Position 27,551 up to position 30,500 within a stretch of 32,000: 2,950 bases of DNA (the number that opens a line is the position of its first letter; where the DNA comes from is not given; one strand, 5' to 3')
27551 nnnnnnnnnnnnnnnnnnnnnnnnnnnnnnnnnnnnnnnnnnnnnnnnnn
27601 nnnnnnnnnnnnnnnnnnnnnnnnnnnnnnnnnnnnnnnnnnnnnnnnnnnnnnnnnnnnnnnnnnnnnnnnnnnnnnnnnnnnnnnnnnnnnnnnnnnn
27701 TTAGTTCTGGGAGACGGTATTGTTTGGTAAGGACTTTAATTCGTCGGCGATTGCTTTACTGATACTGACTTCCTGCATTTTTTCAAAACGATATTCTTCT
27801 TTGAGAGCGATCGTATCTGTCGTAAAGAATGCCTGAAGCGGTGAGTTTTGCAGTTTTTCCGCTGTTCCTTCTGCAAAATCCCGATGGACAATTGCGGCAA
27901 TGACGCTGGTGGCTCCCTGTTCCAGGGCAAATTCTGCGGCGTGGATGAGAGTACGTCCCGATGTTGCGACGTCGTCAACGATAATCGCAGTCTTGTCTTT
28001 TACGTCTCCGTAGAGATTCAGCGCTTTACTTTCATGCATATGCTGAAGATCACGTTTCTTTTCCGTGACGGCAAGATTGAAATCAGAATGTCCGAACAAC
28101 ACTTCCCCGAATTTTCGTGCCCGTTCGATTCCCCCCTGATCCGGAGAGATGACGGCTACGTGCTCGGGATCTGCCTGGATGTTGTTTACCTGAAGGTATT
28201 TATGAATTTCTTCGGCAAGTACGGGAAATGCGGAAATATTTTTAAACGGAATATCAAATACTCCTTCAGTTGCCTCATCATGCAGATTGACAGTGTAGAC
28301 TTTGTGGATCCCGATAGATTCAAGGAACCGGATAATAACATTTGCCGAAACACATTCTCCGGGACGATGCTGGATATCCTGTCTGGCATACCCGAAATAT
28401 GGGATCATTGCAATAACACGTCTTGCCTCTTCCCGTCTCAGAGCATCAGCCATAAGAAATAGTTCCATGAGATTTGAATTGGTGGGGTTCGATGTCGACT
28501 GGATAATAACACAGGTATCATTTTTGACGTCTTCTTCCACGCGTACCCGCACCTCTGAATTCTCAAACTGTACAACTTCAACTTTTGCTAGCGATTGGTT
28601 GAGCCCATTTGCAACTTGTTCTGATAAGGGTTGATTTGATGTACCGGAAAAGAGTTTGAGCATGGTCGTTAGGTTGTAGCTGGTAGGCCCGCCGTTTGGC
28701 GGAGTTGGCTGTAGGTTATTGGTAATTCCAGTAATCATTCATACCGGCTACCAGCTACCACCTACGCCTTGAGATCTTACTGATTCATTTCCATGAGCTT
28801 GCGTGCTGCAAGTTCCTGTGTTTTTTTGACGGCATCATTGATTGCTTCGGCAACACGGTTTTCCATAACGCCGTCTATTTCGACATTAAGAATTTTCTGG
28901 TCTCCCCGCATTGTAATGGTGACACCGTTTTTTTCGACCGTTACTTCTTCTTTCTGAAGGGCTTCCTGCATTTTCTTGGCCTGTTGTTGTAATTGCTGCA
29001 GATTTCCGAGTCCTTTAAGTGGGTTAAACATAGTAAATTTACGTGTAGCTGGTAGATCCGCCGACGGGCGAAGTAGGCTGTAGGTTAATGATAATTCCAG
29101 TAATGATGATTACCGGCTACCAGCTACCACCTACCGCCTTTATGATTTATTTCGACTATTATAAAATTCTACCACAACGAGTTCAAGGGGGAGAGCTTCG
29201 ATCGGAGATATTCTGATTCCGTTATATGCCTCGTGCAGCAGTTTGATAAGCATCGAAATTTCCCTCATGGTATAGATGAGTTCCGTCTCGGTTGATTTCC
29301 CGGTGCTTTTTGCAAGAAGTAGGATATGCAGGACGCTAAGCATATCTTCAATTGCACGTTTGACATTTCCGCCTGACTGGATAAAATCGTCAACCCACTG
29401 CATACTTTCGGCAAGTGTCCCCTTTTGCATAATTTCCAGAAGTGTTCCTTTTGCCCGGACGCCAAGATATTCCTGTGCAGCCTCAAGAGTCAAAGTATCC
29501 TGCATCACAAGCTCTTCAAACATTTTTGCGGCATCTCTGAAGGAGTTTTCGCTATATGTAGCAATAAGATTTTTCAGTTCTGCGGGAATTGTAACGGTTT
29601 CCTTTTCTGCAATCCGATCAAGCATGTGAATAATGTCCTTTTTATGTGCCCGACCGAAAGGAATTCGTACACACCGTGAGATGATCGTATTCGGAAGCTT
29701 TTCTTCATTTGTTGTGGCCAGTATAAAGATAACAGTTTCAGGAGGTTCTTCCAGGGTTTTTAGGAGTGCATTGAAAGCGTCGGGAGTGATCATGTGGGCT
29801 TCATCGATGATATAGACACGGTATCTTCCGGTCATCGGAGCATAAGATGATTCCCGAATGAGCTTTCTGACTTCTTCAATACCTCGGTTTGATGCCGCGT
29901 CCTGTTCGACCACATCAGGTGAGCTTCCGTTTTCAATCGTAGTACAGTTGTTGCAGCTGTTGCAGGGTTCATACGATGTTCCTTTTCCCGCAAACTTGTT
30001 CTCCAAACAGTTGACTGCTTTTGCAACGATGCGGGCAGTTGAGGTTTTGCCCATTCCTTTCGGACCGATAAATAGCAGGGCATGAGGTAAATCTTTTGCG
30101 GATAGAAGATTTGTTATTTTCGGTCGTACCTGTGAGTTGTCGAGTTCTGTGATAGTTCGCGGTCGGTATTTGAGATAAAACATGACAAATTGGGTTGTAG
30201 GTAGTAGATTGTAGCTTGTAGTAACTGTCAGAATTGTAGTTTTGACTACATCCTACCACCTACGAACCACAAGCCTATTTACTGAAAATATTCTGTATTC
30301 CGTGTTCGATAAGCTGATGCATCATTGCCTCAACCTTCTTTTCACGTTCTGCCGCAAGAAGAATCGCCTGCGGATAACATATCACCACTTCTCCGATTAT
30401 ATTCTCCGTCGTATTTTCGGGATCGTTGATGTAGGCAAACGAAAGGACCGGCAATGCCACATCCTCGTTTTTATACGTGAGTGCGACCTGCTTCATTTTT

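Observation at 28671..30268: Family of ~80-100 nt hairpin repeats occupying every intergenic spacer of the ybeY-dnaX-ybaB-prs cluster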

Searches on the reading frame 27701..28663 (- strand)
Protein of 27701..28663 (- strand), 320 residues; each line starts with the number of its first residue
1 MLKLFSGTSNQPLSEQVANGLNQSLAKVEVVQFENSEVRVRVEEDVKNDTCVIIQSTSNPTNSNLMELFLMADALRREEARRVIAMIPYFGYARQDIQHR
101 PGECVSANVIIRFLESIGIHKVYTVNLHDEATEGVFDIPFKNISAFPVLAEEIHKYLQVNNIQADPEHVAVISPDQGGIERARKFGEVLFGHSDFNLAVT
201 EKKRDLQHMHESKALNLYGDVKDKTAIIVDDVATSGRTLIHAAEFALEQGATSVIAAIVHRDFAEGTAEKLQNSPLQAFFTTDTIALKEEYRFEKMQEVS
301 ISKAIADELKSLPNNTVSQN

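Call 10: search_protein_families(library=pfam, proteins=[window:27701-28663:-])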
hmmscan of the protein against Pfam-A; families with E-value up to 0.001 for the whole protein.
window:27701-28663:- (320 aa): 3 families
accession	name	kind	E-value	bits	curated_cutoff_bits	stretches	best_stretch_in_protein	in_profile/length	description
PF13793.12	Pribosyltran_N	-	2.7e-38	130.9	25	1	2-118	1-117/117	N-terminal domain of ribose phosphate pyrophosphokinase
PF00156.33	Pribosyltran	-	1.2e-13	51.1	26.3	1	149-262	11-126/158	Phosphoribosyl transferase domain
PF14572.12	Pribosyl_synth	-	2.5e-13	50.8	27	1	209-315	69-176/184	Phosphoribosyl synthetase-associated domain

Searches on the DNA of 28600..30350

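Call 5: search_rna_families(source=window, start=28600, end=30350, threshold=evalue, max_evalue=10, show_alignments=3)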
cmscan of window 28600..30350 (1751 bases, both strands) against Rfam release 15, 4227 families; matches with E-value up to 10: 3.
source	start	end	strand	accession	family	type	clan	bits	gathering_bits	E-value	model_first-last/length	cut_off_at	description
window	30192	30269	-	RF00027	let-7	Gene; miRNA;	CL00148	19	53.5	1.3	1-84/84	no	let-7 microRNA precursor family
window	28940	29027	+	RF00778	MIR473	Gene; miRNA;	-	17.9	52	1.4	1-84/84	no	MIR473 microRNA precursor family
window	29704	29766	+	RF02147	MEG8_3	Gene; lncRNA;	-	12.4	40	5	1-66/66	no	Maternally expressed 8 exon 3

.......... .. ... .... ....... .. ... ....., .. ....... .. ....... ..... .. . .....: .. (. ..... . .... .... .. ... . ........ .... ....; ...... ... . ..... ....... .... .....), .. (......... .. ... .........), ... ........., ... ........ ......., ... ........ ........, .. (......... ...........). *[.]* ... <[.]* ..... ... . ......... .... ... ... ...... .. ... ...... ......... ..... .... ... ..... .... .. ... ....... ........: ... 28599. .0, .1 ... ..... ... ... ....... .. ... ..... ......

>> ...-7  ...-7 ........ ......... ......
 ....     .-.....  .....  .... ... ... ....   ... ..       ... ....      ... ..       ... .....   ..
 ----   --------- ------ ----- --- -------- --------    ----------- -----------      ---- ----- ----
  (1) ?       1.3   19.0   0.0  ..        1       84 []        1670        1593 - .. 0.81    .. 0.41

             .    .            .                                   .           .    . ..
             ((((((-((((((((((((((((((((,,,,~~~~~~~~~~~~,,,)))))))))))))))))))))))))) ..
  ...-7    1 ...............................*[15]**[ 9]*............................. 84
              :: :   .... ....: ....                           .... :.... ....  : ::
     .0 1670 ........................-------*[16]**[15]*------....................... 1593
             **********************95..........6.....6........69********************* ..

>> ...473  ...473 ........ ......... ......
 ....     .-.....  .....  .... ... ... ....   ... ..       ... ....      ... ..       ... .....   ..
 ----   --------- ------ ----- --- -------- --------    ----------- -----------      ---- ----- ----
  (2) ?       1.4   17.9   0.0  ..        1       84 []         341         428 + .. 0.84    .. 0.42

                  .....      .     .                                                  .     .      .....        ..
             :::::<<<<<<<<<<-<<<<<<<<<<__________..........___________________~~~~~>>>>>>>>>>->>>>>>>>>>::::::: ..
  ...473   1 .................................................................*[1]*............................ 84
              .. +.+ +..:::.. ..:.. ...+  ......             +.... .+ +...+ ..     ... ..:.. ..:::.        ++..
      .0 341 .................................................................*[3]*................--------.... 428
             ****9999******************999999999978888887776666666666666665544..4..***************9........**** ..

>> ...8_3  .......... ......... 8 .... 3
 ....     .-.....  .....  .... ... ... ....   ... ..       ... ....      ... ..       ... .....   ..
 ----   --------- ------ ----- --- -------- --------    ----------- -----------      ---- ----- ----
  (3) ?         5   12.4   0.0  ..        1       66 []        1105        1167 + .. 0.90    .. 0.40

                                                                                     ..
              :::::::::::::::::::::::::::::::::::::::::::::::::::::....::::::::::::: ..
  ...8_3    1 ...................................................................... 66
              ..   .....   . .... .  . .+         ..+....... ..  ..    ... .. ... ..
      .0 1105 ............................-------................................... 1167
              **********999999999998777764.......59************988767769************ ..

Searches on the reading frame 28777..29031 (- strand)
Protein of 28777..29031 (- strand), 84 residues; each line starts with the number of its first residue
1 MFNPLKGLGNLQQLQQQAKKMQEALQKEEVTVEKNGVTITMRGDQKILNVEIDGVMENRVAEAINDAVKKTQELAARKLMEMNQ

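Call 10: search_protein_families(library=pfam, proteins=[window:28777-29031:-])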
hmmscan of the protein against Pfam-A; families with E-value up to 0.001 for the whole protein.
window:28777-29031:- (84 aa): 1 family
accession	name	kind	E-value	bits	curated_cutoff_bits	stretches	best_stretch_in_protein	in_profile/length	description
PF02575.21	YbaB_DNA_bd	-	1.2e-10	41.8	25.5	1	9-82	2-86/91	YbaB/EbfC DNA-binding family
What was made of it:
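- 28777..29031 (-): ybaB/ebfC. Call 10.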

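Call 64: find_encoding_contigs(protein=window:28777-29031:-, flank=2500, max_places=10)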
Protein window:28777-29031:- (84 aa): 6 contigs read that carry it; 6 places shown.
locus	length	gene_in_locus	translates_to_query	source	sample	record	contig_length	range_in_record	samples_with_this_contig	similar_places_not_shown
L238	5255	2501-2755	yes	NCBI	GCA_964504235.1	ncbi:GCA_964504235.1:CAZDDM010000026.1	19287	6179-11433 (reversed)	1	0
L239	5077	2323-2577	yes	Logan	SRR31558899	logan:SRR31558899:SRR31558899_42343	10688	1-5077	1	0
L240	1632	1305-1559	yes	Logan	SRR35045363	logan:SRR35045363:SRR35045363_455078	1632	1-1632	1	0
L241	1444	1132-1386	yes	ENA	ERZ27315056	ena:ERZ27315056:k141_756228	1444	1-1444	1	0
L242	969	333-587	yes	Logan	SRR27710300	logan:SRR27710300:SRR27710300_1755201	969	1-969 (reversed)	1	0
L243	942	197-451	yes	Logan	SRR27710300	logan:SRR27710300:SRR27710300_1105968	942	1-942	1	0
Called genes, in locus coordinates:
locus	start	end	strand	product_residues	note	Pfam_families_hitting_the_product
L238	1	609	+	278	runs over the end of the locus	-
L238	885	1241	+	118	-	PF02130:YbeY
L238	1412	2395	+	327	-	PF13177:DNA_pol3_delta2, PF13401:AAA_22 (faint), PF00004:AAA, PF07728:AAA_5 (weak), PF12169:DNA_pol3_gamma3 (faint)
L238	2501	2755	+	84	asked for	PF02575:YbaB_DNA_bd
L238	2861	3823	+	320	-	PF13793:Pribosyltran_N, PF00156:Pribosyltran, PF14572:Pribosyl_synth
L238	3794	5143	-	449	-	-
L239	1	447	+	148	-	?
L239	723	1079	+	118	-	PF02130:YbeY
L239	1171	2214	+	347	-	PF13177:DNA_pol3_delta2, PF13401:AAA_22 (weak), PF00004:AAA, PF07728:AAA_5 (weak), PF12169:DNA_pol3_gamma3 (faint)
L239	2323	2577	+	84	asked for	PF02575:YbaB_DNA_bd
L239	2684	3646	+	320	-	PF13793:Pribosyltran_N, PF00156:Pribosyltran, PF14572:Pribosyl_synth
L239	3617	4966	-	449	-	-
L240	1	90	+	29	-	?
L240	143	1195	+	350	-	PF13177:DNA_pol3_delta2, PF13401:AAA_22 (weak), PF00004:AAA, PF07728:AAA_5 (weak), PF12169:DNA_pol3_gamma3 (faint)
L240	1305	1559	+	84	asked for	PF02575:YbaB_DNA_bd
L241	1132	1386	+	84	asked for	PF02575:YbaB_DNA_bd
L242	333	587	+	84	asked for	PF02575:YbaB_DNA_bd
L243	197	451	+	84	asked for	PF02575:YbaB_DNA_bd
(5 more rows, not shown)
